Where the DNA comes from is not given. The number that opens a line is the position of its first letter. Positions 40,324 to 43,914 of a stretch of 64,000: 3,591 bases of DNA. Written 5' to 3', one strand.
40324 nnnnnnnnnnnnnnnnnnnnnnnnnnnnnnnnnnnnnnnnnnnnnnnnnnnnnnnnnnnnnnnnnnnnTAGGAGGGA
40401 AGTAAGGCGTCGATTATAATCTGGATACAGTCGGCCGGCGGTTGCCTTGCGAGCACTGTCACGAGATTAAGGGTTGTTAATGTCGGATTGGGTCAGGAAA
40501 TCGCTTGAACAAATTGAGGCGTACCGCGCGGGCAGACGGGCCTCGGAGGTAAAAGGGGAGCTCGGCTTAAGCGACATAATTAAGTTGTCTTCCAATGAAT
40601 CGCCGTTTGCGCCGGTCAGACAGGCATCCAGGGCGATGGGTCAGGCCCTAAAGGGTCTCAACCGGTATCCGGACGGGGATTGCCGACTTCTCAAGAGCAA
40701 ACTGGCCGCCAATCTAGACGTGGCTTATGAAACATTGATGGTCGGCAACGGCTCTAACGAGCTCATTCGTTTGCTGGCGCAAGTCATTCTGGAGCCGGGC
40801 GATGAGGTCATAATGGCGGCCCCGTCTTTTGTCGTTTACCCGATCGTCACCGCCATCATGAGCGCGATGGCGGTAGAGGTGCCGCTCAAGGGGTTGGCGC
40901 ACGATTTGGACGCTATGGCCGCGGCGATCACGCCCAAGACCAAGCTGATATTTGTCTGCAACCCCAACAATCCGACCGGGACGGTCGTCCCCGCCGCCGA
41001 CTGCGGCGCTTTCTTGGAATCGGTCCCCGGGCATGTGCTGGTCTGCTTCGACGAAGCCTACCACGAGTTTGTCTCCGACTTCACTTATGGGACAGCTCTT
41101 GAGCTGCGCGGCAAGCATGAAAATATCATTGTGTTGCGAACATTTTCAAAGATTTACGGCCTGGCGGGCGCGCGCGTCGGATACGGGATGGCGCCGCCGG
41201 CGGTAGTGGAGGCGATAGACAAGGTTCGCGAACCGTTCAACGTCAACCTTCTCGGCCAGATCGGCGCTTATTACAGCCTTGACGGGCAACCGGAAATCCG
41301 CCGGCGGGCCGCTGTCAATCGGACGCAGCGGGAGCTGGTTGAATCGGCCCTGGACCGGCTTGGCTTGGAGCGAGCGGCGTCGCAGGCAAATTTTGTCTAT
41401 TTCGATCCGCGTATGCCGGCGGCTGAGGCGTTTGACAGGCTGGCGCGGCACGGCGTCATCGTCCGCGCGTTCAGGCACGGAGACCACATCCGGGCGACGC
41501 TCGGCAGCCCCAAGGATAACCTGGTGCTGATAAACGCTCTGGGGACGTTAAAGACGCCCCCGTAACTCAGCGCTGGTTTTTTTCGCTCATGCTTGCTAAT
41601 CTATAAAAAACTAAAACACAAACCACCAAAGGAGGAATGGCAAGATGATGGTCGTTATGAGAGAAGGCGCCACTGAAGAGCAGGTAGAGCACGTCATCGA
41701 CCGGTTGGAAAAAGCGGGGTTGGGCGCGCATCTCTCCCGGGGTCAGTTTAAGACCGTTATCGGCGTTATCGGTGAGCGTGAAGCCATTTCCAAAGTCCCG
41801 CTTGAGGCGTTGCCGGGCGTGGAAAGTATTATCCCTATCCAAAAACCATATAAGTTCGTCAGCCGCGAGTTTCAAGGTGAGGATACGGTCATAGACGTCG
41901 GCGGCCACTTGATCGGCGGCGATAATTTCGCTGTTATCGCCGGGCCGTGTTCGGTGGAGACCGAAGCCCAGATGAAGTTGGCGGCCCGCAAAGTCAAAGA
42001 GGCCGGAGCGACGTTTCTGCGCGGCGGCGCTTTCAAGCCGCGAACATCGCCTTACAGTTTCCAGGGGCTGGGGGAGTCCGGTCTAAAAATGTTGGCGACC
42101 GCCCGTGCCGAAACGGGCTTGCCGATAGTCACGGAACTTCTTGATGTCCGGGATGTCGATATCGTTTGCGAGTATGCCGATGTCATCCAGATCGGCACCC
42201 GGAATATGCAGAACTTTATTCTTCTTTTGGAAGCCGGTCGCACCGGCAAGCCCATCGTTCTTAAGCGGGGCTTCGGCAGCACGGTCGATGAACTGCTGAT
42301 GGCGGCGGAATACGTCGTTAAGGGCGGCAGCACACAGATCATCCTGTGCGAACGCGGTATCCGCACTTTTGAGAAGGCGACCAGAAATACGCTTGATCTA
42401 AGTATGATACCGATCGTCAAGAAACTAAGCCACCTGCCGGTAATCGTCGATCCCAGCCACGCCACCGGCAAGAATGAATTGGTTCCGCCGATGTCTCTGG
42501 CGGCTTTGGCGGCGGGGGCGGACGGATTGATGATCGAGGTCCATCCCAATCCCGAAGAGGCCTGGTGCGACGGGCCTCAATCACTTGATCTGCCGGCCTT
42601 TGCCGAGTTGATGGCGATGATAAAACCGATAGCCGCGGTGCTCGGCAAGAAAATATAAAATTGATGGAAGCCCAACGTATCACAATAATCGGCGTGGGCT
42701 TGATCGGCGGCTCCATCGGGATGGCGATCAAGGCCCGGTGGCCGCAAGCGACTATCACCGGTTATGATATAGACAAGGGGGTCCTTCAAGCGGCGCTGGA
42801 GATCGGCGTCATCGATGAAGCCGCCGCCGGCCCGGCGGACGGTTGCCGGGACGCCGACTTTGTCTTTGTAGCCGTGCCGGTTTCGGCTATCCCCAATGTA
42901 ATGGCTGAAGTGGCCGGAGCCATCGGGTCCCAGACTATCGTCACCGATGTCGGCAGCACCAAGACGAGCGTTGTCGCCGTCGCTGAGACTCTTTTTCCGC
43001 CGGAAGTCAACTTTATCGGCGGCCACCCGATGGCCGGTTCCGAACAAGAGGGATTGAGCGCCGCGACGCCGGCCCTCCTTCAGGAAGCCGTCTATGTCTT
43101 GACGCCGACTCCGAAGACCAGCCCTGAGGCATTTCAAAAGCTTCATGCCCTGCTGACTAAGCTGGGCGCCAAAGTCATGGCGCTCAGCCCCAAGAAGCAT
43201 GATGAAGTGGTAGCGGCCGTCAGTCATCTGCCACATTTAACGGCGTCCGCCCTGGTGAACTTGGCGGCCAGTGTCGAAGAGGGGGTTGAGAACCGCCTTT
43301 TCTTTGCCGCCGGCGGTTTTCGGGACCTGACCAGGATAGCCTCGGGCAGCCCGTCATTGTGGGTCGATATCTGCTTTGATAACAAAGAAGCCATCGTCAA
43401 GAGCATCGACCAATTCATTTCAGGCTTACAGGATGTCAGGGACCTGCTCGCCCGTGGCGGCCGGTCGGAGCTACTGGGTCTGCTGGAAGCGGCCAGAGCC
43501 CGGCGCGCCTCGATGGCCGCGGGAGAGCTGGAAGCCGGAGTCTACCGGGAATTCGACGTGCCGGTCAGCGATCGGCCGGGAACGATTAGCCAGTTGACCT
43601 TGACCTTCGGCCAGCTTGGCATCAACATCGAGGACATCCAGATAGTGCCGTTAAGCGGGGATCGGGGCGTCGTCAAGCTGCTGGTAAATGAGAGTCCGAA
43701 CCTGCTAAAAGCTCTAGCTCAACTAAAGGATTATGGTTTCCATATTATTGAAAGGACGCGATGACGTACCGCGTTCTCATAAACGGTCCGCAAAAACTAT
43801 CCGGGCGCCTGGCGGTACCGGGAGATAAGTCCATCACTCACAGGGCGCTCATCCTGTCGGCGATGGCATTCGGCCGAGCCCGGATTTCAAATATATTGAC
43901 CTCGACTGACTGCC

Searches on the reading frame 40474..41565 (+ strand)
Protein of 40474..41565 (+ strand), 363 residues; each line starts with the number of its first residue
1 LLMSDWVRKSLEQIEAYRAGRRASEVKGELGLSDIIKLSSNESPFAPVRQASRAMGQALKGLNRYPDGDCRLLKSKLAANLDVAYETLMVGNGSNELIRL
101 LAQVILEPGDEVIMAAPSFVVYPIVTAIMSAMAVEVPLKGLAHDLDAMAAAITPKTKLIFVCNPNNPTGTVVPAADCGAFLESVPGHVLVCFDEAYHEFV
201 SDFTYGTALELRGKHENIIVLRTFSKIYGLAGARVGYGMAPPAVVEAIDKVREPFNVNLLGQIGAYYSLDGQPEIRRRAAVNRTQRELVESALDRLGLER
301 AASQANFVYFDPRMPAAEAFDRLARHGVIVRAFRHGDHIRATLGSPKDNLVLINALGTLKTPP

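Call 7: search_protein_families(library=pfam, proteins=[window:40474-41565:+], max_evalue=0.01)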
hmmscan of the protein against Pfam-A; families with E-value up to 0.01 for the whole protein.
window:40474-41565:+ (363 aa): 5 families
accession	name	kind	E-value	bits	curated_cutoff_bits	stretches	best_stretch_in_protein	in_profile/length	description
PF00155.27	Aminotran_1_2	-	2.7e-51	175.3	19.7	1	34-356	2-361/361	Aminotransferase class I and II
PF01053.26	Cys_Met_Meta_PP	-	2.3e-05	23.6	27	1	79-195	62-175/381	Cys/Met metabolism PLP-dependent enzyme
PF01041.23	DegT_DnrJ_EryC1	-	2.8e-05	24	19.8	1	76-161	32-118/360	DegT/DnrJ/EryC1/StrS aminotransferase family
PF04864.19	Alliinase_C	-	0.00026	20.5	22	1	86-239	67-207/363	Allinase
PF00266.25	Aminotran_5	-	0.00028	20.4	21.5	1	86-194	63-176/371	Aminotransferase class-V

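Call 8: search_protein_families(library=ncbifam, proteins=[window:40474-41565:+], max_evalue=0.01)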
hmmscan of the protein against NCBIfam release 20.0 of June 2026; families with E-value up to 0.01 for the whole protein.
window:40474-41565:+ (363 aa): 81 families (the best 25 are shown)
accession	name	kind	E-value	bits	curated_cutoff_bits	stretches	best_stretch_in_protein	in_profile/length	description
NF002878.0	PRK03321.1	subfamily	4.4e-106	354.6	374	1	5-357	3-346/352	histidinol-phosphate transaminase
TIGR01141.1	hisC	equivalog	1.8e-94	316.5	276.55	1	8-357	1-347/349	histidinol-phosphate transaminase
NF003496.0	PRK05166.1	equivalog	8e-83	278.2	540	1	3-359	6-369/373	histidinol-phosphate transaminase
NF002877.0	PRK03317.1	equivalog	4.6e-62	210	409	1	34-359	32-366/374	histidinol-phosphate transaminase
NF051461.1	pyoverd_PtaA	equivalog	1.4e-55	188.5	500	1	32-348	33-348/359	pyoverdine biosynthesis transaminase PtaA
NF006580.0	PRK09105.1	subfamily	6.2e-55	186.5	444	1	19-351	32-362/375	pyridoxal phosphate-dependent aminotransferase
TIGR01140.1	L_thr_O3P_dcar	equivalog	2.2e-54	184.8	290.55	1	32-356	16-330/331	threonine-phosphate decarboxylase CobD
NF002726.0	PRK02610.1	equivalog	2.4e-53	181.4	391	1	3-356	1-365/374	histidinol-phosphate transaminase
NF006014.0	PRK08153.1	equivalog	3.9e-52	177.4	510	1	37-332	37-333/370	pyridoxal phosphate-dependent aminotransferase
NF041364.1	GntC_guanitoxin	equivalog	3.5e-39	134.7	415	1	72-350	41-346/356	guanitoxin biosynthesis PLP-dependent (S)-gamma-hydroxy-L-arginine cyclodehydratase GntC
NF041091.1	asp_aminotase_Arch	equivalog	6.8e-31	107.4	550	1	33-310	27-316/376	aspartate aminotransferase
NF005915.1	PRK07908.1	equivalog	3.2e-28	99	360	1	51-332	30-302/332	Rv2231c family histidinol phosphate aminotransferase CobC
NF005816.0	PRK07682.1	equivalog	3.5e-28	98.3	620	1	73-310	79-322/390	aminotransferase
NF006756.0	PRK09276.1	subfamily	4.6e-28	98.2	507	1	59-309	68-325/387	LL-diaminopimelate aminotransferase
NF006225.0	PRK08354.1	equivalog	7.9e-27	94.4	288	1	85-358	60-314/318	putative aminotransferase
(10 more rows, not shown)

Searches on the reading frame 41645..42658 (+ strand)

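Call 7: search_protein_families(library=pfam, proteins=[window:41645-42658:+], max_evalue=0.01)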
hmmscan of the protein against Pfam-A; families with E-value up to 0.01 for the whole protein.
window:41645-42658:+ (337 aa): 3 families
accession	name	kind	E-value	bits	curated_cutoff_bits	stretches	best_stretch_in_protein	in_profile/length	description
PF00793.26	DAHP_synth_1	-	1.3e-80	270.7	25.5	1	87-322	9-257/270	DAHP synthetase I family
PF18152.6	DAHP_snth_FXD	-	8.3e-24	83.6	27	1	1-67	1-67/67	DAHP synthase ferredoxin-like domain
PF03102.20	NeuB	-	3.8e-06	27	22.1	1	143-336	54-239/241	NeuB family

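Call 8: search_protein_families(library=ncbifam, proteins=[window:41645-42658:+], max_evalue=0.01)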
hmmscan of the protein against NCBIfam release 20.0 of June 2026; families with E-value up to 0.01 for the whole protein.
window:41645-42658:+ (337 aa): 9 families
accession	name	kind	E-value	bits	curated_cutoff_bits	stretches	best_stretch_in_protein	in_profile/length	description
NF006421.0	PRK08673.1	subfamily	6.2e-151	502.4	335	1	1-336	1-336/338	3-deoxy-7-phosphoheptulonate synthase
NF041229.1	BagF_FevY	exception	4.6e-122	407.4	700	1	5-327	1-323/340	phospho-2-dehydro-3-deoxyheptonate aldolase BagF/FevY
NF009933.0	PRK13396.1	subfamily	9.2e-121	403.1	486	1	1-335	1-343/352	3-deoxy-7-phosphoheptulonate synthase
TIGR01361.1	DAHP_synth_Bsub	equivalog_domain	8.9e-117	389.1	267.75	1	71-326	2-257/260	3-deoxy-7-phosphoheptulonate synthase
NF009239.0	PRK12595.1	equivalog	5.1e-108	361.2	279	1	71-331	95-355/360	bifunctional 3-deoxy-7-phosphoheptulonate synthase/chorismate mutase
NF003543.0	PRK05198.1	equivalog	2.4e-34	118.6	242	1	92-332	15-270/273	3-deoxy-8-phosphooctulonate synthase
TIGR01362.1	KDO8P_synth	equivalog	3.4e-34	118.2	314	1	94-332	2-255/258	3-deoxy-8-phosphooctulonate synthase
NF009109.0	PRK12457.1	equivalog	5e-22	78.5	457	1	133-331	61-270/281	3-deoxy-8-phosphooctulonate synthase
TIGR03586.1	PseI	equivalog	0.0055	15.9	340.25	1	157-335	89-259/327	pseudaminic acid synthase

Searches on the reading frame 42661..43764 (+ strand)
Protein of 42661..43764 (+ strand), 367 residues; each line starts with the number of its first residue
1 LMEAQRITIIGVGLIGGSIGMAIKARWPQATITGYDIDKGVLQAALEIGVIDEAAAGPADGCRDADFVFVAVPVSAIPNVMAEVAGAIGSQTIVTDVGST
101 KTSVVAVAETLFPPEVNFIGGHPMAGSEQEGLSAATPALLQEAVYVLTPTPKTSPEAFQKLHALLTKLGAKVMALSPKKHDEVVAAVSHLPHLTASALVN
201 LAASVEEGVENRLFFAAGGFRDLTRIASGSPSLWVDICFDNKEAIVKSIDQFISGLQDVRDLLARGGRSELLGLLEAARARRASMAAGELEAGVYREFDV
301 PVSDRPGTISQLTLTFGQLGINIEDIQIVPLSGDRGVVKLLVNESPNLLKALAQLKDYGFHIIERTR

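Call 12: search_protein_families(library=pfam, proteins=[window:42661-43764:+], max_evalue=0.0001)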
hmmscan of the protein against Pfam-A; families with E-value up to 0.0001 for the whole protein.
window:42661-43764:+ (367 aa): 6 families
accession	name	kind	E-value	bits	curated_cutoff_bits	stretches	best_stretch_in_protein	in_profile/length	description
PF02153.23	PDH_N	-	3.7e-42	143.9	26.5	1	19-173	1-153/154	Prephenate dehydrogenase, nucleotide-binding domain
PF20463.3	PDH_C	-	7.5e-25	87.7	22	1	176-275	1-100/102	Prephenate dehydrogenase, dimerization domain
PF03807.23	F420_oxidored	-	1.3e-05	26.2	21.6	0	6-93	1-88/94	NADP oxidoreductase coenzyme F420-dependent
PF22629.2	ACT_AHAS_ss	-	1.3e-05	25.7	27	1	300-356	3-60/67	AHAS small subunit-like ACT domain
PF01842.31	ACT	-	1.3e-05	25.3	27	1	302-358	7-64/66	ACT domain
PF03446.21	NAD_binding_2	-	6.3e-05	23.5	21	0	6-172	1-156/161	NAD binding domain of 6-phosphogluconate dehydrogenase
